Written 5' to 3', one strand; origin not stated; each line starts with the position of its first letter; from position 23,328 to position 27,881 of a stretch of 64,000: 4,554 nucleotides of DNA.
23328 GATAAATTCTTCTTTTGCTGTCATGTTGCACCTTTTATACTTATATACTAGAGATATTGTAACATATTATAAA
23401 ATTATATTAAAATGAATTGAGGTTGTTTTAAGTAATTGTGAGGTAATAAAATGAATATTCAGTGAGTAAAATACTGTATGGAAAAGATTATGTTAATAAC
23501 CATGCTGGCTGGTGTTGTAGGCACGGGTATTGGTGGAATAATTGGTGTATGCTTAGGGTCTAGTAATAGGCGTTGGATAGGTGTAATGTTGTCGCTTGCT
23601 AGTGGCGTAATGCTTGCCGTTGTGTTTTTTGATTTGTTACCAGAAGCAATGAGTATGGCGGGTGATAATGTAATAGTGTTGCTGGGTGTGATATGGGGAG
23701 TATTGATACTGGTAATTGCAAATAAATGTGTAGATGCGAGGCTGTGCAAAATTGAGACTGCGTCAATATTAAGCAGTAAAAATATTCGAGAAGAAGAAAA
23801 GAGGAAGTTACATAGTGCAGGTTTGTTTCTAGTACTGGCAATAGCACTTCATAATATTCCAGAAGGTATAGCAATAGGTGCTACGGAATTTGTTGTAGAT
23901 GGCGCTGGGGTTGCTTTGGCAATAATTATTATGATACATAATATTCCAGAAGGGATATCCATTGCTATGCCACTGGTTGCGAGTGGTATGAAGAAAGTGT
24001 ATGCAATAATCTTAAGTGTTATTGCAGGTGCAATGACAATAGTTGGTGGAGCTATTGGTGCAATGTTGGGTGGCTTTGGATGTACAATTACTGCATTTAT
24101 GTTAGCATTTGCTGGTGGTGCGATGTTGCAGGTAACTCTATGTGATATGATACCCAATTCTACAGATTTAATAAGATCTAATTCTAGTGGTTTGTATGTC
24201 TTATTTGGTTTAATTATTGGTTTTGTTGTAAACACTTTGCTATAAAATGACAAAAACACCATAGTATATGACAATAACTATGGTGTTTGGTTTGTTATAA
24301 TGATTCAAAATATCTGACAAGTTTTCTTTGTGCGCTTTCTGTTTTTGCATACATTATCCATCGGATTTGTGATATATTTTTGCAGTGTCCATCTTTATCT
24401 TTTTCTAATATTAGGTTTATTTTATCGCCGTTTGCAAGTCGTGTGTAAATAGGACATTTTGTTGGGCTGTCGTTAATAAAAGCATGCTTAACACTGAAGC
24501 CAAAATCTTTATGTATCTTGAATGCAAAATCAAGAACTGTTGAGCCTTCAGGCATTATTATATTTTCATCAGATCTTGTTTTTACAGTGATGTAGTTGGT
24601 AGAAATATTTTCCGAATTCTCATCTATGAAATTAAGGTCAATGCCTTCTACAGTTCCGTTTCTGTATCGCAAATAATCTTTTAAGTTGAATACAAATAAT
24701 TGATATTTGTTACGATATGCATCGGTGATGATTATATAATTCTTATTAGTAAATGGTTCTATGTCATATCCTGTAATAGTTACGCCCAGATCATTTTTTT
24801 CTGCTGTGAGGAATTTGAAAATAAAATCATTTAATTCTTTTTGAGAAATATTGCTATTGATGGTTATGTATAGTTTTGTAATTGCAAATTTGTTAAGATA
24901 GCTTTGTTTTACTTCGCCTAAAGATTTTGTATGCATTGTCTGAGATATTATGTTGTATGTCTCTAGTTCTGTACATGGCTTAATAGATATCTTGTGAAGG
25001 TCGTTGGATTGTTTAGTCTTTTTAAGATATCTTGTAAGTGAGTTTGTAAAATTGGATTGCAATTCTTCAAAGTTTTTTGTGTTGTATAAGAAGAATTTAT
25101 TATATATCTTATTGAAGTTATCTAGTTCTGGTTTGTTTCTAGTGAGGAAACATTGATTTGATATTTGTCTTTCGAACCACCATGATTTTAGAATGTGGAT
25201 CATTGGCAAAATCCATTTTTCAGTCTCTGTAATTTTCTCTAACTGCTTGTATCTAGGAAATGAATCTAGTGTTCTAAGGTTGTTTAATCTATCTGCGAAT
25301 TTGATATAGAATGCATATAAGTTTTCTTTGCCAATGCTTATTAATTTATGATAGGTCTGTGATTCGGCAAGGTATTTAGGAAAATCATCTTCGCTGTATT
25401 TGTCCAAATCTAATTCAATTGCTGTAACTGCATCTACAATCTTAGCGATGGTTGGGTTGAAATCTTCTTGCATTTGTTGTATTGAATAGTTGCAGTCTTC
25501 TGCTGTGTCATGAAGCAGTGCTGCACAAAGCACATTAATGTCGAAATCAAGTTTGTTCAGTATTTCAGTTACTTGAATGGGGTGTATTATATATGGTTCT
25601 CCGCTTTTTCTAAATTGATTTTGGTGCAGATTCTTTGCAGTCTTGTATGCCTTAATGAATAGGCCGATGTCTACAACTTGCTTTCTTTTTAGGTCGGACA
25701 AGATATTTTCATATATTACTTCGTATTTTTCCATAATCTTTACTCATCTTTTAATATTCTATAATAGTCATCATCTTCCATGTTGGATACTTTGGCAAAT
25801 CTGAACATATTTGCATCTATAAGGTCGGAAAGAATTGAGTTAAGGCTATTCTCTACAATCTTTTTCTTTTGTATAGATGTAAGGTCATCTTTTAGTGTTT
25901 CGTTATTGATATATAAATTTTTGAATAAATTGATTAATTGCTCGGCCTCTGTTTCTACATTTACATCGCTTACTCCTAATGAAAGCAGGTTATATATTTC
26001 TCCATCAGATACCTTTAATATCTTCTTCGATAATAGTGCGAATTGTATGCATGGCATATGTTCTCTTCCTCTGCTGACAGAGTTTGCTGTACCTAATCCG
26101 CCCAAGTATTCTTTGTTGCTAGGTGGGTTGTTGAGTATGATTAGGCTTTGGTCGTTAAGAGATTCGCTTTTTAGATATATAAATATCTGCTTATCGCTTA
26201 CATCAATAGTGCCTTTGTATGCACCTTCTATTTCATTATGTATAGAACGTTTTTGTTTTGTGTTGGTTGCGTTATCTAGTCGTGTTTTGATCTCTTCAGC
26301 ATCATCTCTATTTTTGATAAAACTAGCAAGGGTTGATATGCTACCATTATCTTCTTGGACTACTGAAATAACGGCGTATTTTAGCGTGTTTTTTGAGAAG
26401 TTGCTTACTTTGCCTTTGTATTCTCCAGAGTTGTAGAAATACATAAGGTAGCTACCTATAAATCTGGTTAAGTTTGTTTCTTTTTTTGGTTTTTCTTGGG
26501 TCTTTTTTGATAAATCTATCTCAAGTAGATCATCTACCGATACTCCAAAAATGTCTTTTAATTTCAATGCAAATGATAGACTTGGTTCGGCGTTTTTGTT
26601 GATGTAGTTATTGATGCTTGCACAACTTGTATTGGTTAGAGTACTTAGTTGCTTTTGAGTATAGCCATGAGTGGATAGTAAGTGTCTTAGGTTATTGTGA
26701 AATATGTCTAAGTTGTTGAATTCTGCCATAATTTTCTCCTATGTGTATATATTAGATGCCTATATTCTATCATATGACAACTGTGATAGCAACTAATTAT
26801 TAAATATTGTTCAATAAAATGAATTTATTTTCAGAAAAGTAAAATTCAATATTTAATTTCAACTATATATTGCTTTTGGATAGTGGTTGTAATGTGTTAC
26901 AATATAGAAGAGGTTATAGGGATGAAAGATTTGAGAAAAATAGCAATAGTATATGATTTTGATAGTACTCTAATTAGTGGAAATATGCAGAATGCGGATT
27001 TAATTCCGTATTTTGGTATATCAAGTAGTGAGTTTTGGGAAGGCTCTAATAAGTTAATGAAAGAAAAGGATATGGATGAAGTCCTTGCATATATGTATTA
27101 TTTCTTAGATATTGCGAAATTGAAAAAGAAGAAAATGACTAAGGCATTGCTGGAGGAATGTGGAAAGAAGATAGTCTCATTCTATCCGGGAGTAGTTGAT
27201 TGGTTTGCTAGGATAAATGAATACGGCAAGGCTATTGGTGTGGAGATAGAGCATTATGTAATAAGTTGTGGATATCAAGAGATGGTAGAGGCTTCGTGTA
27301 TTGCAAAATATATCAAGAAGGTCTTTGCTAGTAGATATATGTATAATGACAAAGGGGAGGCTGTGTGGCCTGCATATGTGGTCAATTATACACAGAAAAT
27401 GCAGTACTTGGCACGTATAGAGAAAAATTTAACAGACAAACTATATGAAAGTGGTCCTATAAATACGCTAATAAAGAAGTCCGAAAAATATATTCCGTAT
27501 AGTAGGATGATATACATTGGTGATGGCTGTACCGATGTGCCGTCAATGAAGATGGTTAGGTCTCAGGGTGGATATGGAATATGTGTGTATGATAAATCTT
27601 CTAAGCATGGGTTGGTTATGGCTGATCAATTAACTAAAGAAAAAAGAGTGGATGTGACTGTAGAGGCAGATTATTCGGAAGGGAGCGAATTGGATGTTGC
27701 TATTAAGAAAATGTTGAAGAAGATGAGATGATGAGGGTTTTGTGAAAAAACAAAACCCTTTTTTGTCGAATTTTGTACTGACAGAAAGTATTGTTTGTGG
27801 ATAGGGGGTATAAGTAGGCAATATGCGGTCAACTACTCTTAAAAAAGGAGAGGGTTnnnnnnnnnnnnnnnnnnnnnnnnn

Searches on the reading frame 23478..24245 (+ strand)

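Call 10: search_protein_families(library=pfam, proteins=[window:23478-24245:+])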
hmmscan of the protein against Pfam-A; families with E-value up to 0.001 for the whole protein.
window:23478-24245:+ (255 aa): 1 family
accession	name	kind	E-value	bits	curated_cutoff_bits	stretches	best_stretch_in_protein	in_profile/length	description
PF02535.28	Zip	-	6.6e-30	104.9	35.1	1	7-252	5-319/323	ZIP Zinc transporter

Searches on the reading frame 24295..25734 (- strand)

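Call 10: search_protein_families(library=pfam, proteins=[window:24295-25734:-])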
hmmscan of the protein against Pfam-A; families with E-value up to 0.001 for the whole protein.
window:24295-25734:- (479 aa): 3 families
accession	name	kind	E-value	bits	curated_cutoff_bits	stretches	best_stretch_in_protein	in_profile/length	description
PF13328.12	HD_4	-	3.2e-22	79.4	27.2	1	29-171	1-142/156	HD domain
PF02824.27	TGS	-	1.4e-09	38.3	22.2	1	392-442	11-59/60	TGS domain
PF01966.28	HD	-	2.5e-06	28.2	22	1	48-152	1-115/116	HD domain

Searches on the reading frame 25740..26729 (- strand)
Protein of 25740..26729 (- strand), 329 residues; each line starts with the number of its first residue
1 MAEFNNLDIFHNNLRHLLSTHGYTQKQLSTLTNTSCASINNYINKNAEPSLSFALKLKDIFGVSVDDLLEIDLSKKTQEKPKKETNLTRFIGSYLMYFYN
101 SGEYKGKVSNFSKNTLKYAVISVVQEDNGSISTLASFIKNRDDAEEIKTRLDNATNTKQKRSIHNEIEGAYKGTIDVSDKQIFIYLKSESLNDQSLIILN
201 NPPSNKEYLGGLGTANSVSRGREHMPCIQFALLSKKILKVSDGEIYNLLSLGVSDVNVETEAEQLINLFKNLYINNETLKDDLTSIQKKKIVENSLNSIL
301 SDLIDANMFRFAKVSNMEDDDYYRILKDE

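Call 10: search_protein_families(library=pfam, proteins=[window:25740-26729:-])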
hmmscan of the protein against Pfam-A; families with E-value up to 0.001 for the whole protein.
window:25740-26729:- (329 aa): 3 families
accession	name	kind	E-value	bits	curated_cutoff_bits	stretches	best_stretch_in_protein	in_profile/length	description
PF01381.28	HTH_3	-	3.8e-06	27.3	23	1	21-68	8-55/55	Helix-turn-helix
PF13443.12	HTH_26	-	8e-06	26.5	22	1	13-71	1-60/63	Cro/C1-type HTH DNA-binding domain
PF12844.13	HTH_19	-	0.00033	20.9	30.2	0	13-69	3-59/64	Helix-turn-helix domain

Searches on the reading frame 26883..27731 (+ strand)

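Call 10: search_protein_families(library=pfam, proteins=[window:26883-27731:+])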
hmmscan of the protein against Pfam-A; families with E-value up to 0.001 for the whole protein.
window:26883-27731:+ (282 aa): 2 families
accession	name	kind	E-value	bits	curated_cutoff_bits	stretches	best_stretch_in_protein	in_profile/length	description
PF06888.18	Put_Phosphatase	-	2.6e-08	34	27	1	21-227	2-190/234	Putative Phosphatase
PF12710.13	HAD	-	1.3e-06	29.5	27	1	22-223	1-189/189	haloacid dehalogenase-like hydrolase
